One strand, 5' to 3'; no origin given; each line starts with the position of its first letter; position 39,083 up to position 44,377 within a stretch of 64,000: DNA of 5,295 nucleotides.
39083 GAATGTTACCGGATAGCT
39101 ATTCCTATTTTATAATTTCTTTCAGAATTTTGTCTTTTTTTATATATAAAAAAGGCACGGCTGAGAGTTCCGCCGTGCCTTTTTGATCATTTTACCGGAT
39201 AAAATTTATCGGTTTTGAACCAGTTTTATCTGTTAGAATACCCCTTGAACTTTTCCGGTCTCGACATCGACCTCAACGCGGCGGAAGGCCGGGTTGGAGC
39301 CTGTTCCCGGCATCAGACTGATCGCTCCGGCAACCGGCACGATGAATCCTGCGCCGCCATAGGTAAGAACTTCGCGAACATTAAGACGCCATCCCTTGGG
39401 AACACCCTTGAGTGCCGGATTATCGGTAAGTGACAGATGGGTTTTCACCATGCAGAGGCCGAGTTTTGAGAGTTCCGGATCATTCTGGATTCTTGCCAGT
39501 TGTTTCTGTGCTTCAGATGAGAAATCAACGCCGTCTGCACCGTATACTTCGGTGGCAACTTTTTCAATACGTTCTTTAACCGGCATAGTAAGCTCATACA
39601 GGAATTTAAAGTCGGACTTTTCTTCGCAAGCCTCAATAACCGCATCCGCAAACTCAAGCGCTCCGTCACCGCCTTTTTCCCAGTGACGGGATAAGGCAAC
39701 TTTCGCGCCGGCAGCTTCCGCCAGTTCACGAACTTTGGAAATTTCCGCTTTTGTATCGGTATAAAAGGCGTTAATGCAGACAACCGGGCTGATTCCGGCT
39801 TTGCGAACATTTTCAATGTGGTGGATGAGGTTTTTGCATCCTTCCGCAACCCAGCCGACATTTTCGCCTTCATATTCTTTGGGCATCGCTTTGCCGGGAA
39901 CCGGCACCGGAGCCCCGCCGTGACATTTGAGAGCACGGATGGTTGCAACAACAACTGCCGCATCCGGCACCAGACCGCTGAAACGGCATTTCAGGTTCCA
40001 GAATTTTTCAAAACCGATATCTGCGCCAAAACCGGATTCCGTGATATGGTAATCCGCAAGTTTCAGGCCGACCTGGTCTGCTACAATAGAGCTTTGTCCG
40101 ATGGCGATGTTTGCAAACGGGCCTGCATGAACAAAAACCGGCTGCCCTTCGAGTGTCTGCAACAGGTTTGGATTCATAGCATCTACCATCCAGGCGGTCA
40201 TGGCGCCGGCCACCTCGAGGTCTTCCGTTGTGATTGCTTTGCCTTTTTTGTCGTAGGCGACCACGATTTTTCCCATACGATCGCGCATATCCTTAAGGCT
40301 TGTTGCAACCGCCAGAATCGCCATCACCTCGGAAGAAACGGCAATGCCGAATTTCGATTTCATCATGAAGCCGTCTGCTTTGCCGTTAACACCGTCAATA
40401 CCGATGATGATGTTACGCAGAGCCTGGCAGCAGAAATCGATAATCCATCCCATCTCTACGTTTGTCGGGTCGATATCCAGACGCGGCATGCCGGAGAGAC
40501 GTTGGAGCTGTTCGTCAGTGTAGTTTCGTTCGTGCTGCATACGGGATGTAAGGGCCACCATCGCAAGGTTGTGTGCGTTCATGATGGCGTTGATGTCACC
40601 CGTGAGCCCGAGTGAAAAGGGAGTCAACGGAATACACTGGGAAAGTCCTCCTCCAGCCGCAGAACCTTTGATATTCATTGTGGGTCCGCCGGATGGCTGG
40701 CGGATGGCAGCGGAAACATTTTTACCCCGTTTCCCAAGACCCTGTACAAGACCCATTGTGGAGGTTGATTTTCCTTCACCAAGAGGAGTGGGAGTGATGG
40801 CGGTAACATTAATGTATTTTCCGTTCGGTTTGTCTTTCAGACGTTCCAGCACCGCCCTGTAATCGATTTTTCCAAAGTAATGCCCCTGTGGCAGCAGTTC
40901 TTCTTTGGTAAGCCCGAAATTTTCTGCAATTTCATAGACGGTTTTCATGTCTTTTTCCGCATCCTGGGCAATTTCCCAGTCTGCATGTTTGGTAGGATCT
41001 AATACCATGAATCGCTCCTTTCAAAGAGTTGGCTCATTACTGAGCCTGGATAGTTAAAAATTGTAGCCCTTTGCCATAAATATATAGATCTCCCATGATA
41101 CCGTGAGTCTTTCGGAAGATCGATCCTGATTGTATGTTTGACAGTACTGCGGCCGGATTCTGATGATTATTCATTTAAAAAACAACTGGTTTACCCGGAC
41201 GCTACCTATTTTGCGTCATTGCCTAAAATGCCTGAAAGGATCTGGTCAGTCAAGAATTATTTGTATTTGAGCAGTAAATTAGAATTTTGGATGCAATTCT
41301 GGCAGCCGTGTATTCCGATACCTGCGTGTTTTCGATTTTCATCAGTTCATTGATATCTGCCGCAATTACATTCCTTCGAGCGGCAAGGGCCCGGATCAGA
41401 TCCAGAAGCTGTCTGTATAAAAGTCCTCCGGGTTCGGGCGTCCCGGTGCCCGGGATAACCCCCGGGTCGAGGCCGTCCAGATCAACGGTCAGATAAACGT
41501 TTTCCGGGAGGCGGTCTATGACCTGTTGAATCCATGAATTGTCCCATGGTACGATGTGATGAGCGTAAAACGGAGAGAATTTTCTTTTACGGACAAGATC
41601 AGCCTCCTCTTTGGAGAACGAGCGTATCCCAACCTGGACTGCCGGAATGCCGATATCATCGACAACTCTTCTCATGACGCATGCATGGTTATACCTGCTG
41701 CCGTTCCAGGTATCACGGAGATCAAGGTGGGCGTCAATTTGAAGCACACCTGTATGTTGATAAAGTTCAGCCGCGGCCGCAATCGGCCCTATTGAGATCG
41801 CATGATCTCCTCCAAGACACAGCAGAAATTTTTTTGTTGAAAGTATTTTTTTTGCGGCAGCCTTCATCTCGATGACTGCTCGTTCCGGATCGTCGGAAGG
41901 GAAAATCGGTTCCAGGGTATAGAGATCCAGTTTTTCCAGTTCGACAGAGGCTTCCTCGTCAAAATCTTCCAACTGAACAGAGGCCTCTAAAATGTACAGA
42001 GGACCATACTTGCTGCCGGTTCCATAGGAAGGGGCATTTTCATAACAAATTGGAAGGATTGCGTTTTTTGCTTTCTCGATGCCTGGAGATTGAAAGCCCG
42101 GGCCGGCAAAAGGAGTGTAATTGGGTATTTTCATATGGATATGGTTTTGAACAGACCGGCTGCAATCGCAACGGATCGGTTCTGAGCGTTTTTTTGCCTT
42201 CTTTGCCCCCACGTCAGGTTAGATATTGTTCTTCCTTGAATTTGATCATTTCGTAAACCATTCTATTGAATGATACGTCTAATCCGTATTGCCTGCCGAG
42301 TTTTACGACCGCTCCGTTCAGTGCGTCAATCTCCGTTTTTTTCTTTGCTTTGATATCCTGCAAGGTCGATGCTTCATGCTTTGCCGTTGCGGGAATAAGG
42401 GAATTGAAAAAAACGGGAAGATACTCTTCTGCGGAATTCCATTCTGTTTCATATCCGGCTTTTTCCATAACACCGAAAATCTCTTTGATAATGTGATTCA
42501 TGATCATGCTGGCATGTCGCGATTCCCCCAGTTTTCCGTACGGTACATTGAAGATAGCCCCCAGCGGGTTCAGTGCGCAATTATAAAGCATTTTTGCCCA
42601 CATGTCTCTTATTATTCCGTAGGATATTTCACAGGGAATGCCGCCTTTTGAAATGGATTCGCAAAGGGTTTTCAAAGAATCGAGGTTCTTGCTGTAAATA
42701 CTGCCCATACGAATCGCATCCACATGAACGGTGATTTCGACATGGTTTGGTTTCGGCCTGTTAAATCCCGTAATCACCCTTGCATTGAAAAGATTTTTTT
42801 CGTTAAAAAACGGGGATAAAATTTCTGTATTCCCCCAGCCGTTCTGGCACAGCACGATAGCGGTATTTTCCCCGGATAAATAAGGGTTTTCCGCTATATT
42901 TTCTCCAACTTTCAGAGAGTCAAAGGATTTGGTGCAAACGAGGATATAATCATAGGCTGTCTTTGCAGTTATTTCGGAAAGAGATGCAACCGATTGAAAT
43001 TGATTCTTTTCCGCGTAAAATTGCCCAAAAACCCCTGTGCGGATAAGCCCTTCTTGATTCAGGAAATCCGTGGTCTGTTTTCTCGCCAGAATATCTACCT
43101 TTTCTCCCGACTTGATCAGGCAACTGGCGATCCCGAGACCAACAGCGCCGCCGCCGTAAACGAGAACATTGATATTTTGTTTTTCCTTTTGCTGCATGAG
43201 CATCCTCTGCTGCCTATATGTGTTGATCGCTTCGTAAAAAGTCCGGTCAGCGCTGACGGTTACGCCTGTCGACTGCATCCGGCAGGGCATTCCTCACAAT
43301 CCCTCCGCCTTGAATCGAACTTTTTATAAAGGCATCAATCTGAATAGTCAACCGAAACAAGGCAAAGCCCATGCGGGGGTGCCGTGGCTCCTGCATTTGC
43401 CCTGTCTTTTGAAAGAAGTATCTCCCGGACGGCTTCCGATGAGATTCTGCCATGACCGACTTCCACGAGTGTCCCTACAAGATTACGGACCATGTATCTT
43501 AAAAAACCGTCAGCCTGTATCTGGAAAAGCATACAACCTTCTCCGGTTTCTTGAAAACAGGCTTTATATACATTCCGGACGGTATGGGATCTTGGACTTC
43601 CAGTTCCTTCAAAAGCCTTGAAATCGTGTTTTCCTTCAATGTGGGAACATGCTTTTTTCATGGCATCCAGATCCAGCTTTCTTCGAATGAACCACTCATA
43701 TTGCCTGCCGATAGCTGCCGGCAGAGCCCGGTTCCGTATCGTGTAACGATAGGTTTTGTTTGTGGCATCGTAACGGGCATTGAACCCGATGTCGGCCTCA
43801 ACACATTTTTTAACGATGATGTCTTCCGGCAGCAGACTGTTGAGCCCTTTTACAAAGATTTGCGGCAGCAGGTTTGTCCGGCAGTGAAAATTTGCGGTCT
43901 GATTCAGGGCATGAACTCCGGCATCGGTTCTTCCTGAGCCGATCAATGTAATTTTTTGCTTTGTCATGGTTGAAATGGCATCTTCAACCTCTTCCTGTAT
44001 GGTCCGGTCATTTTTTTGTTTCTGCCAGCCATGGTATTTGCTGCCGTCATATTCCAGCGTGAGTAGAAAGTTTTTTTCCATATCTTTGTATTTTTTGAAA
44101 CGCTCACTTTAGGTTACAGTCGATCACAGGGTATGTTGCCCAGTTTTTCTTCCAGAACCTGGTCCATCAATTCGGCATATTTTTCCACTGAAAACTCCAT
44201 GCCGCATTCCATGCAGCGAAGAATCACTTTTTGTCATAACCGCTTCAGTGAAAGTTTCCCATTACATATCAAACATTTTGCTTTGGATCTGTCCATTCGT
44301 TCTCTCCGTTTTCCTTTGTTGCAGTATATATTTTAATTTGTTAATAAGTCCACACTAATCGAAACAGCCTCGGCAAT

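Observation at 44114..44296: Two-CxxC zinc-ribbon mini-ORF split by one in-frame TGA with a SECIS-like hairpin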

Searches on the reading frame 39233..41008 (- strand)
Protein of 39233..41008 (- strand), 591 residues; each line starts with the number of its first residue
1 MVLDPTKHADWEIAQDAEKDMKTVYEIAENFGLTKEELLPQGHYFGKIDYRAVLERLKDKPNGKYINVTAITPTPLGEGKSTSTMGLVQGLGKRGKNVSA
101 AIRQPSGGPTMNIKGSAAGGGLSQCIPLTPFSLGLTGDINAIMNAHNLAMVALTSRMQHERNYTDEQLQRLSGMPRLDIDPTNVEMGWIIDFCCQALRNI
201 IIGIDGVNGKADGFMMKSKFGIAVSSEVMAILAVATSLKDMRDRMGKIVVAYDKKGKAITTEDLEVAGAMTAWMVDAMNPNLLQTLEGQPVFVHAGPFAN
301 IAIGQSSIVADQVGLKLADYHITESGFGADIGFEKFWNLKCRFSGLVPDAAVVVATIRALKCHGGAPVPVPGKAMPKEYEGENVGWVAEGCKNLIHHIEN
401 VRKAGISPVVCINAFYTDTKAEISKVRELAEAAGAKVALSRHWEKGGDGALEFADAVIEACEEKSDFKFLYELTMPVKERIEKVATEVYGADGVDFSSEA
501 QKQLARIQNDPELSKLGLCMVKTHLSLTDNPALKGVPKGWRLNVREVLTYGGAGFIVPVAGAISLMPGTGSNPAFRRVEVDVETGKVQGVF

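Call 66: search_protein_families(library=ncbifam, proteins=[window:39233-41008:-], max_evalue=1e-25)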
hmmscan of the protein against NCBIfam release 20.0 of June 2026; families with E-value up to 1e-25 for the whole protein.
window:39233-41008:- (591 aa): 3 families
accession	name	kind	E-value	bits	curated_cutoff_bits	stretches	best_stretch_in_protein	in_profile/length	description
NF010032.0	PRK13507.1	equivalog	0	1113.4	938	1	2-591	2-587/587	formate--tetrahydrofolate ligase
NF010031.0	PRK13506.1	equivalog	4.7e-192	639.4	800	1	11-589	5-576/578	formate--tetrahydrofolate ligase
NF010030.0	PRK13505.1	equivalog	9.1e-182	605.3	652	1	8-591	3-557/557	formate--tetrahydrofolate ligase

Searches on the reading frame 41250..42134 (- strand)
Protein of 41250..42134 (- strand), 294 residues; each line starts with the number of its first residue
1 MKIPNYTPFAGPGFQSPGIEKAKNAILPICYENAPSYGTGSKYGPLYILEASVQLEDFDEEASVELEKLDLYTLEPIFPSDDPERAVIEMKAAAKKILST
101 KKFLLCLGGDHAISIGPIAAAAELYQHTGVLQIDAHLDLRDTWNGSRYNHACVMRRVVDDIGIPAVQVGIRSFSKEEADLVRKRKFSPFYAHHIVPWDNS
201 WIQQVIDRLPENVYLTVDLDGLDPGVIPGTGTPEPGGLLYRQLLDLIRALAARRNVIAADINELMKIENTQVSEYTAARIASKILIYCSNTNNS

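Call 60: search_protein_families(library=ncbifam, proteins=[window:41250-42134:-], max_evalue=0.00001)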
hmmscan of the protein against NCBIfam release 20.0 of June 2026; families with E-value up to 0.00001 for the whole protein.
window:41250-42134:- (294 aa): 4 families
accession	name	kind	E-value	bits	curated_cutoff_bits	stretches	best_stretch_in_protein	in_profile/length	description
TIGR01230.1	agmatinase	equivalog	1.9e-62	211.4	174.3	1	18-286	9-274/275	agmatinase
NF002564.0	PRK02190.1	subfamily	2.5e-36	125.4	302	1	19-289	30-302/307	agmatinase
TIGR01229.1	rocF_arginase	equivalog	1.7e-25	90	227.6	2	166-265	170-272/300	arginase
TIGR01227.1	hutG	equivalog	8.2e-25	87.6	229.15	1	39-265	55-285/307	formimidoylglutamase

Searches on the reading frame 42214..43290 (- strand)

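Call 60: search_protein_families(library=ncbifam, proteins=[window:42214-43290:-], max_evalue=0.00001)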
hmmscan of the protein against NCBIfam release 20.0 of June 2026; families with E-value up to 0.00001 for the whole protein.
window:42214-43290:- (358 aa): 15 families
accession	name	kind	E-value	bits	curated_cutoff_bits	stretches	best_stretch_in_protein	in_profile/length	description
TIGR00745.1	apbA_panE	subfamily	2e-60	204.6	141.35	1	42-355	2-304/305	2-dehydropantoate 2-reductase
NF005087.0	PRK06522.1-1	equivalog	2.1e-36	125.5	351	1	40-356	1-292/296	2-dehydropantoate 2-reductase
NF005091.0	PRK06522.2-2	equivalog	3.4e-35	121.7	252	1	42-355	4-299/302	2-dehydropantoate 2-reductase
NF005088.0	PRK06522.1-2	subfamily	9.3e-32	110.3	371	1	41-355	2-304/308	2-dehydropantoate 2-reductase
NF005092.1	PRK06522.2-3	equivalog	9.3e-31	107.1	500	1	41-354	2-296/296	2-dehydropantoate 2-reductase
NF005093.0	PRK06522.2-4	equivalog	1.6e-29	103.3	308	1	39-355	3-299/304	2-dehydropantoate 2-reductase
NF006083.0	PRK08229.1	equivalog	6.4e-27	94.4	371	2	40-280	3-231/341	2-dehydropantoate 2-reductase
NF005089.0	PRK06522.1-4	subfamily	2e-25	89.9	223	2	192-354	163-319/326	2-dehydropantoate 2-reductase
NF005094.0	PRK06522.2-5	equivalog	8e-24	84.5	382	1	41-350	2-299/307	2-dehydropantoate 2-reductase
NF004311.0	PRK05708.1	equivalog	9.2e-23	80.5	378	1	43-345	6-289/305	putative 2-dehydropantoate 2-reductase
NF004887.0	PRK06249.1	equivalog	1.4e-21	77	360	1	38-354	4-312/316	putative 2-dehydropantoate 2-reductase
NF005090.0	PRK06522.2-1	equivalog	2.3e-15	56.7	496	1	40-351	3-291/296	2-dehydropantoate 2-reductase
NF009543.0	PRK12921.1-5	equivalog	7.8e-15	54.8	339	1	42-355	3-305/305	oxidoreductase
NF009542.0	PRK12921.1-4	equivalog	1.3e-11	44.3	288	1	41-354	3-284/286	oxidoreductase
NF009541.0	PRK12921.1-1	equivalog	1.4e-06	27.8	338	1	38-344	4-284/297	oxidoreductase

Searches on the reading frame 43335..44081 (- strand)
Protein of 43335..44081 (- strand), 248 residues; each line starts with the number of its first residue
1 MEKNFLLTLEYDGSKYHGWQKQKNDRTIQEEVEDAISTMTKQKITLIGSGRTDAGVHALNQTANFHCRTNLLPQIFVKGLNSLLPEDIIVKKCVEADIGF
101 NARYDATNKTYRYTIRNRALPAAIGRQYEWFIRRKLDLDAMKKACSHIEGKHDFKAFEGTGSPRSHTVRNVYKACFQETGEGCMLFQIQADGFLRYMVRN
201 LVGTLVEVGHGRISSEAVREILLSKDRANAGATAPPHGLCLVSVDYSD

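Call 8: find_related_loci(query=window:43335-44081:-, collection=genome_contigs, flank=6000)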
Query window:43335-44081:- (248 aa) in genome_contigs; peptide patterns used: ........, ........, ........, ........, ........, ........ (x = any residue, [..] = any of these).
137 stretches matched a pattern; 38 encode a relative of the query (tblastn E <= 1e-3); 38 distinct loci.
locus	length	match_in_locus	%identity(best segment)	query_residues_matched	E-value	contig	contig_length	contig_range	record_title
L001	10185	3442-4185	91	1-248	4e-159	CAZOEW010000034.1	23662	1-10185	MAG TPA_asm: uncultured Desulfobacterales bacterium isolate SRP319275_co4_240 genome assembly, contig: NODE_1159_length_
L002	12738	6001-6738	89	1-246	1e-154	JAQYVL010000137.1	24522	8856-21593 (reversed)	MAG: Desulfobacterales bacterium isolate SG_15_bin76 SG_15_bin.76.orig_15_c_000000528940, whole genome shotgun sequence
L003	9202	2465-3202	61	1-246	2e-104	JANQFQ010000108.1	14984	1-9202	MAG: Desulfobacterales bacterium isolate PL23a_bin.99 k99_6744961, whole genome shotgun sequence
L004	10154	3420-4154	59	2-246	6e-103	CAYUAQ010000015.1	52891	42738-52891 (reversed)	MAG TPA_asm: uncultured Desulfobacteraceae bacterium isolate SRP338002_co1_42 genome assembly, contig: NODE_575_length_5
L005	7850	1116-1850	59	2-246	2e-102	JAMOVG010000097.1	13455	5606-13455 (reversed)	MAG: Desulfobacteraceae bacterium isolate PIR-30_metabat1_scaf2bin.094 PIR-30_scaffold_1618_c1, whole genome shotgun seq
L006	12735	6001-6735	59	2-246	1e-101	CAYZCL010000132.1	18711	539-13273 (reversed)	MAG TPA_asm: uncultured Desulfobacteraceae bacterium isolate binchicken_co219_27 genome assembly, contig: k141_1325846,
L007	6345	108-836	62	4-246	1e-100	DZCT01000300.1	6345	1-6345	MAG TPA_asm: Desulfatirhabdium butyrativorans isolate SulCav_PC08_64_48_9 SulCav_PC08-64_10368_length_6345_cov_5.539587,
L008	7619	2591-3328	57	1-246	1e-92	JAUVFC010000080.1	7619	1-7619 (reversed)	MAG: Desulfobacterales bacterium isolate CSMAG_340 CSMAG_340_k127_3155668_length_7619_cov_278.0000, whole genome shotgun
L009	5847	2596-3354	45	2-246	3e-65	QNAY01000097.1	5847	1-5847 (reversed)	MAG: Thermodesulfobacteriota bacterium isolate B4_G9 B4_Guay9_scaffold_24459, whole genome shotgun sequence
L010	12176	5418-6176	44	2-246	4e-62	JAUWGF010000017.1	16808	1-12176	MAG: Deltaproteobacteria bacterium isolate CSMAG_2235 CSMAG_2235_k141_1691379_length_16808_cov_18.9903, whole genome sho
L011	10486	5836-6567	45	5-246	3e-58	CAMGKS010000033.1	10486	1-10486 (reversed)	MAG: uncultured Clostridia bacterium isolate SRR11551381_bin.45_metaWRAP_v1.3_MAG genome assembly, contig: ERZ11474004.4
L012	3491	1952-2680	39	3-246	4e-58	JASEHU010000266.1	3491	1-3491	MAG: bacterium isolate Yes70-31 NODE_266_length_3491_cov_10.954889, whole genome shotgun sequence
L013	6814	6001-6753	40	3-246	1e-56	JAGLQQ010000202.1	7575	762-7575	MAG: Candidatus Omnitrophota bacterium isolate RS_8_62 ROV157_8.bin.62.fa_202, whole genome shotgun sequence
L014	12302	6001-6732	41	3-246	2e-55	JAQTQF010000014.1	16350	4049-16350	MAG: Phycisphaerae bacterium isolate STB_133 NODE_8342_length_16350_cov_2.669482_Sandtown_B, whole genome shotgun sequen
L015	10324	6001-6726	42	5-246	7e-55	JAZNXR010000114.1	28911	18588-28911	MAG: Eubacteriales bacterium isolate T1900044778_TS20190244.MAGScoT_cleanbin_000047 SGB_2529_k141_2523239, whole genome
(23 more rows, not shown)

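Call 60: search_protein_families(library=ncbifam, proteins=[window:43335-44081:-], max_evalue=0.00001)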
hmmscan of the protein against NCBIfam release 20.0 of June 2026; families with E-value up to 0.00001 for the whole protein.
window:43335-44081:- (248 aa): 2 families
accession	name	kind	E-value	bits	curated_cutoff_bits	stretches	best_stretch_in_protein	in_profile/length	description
TIGR00071.1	hisT_truA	equivalog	8.8e-61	205.5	142.85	1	4-241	2-228/228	tRNA pseudouridine(38-40) synthase TruA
NF000622.1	PRK00021.3-3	equivalog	3.3e-35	121.9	308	1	9-248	5-229/265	tRNA pseudouridine(38-40) synthase TruA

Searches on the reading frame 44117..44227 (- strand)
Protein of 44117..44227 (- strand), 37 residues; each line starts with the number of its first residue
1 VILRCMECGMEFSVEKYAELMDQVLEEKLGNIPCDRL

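Call 5: search_protein_families(library=pfam, proteins=[window:44117-44227:-], max_evalue=10)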
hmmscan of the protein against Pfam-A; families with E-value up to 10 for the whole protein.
seq(37 aa): 2 families
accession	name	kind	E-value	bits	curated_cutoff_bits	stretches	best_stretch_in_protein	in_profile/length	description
PF22147.1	AcrIC5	-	0.072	13.7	27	1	9-36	5-34/53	Anti-CRISPR protein AcrIC5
PF23550.1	zf_Tbcl_Rhp7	-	0.12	12.4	27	1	4-17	6-19/39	DNA repair protein rhp7 treble clef domain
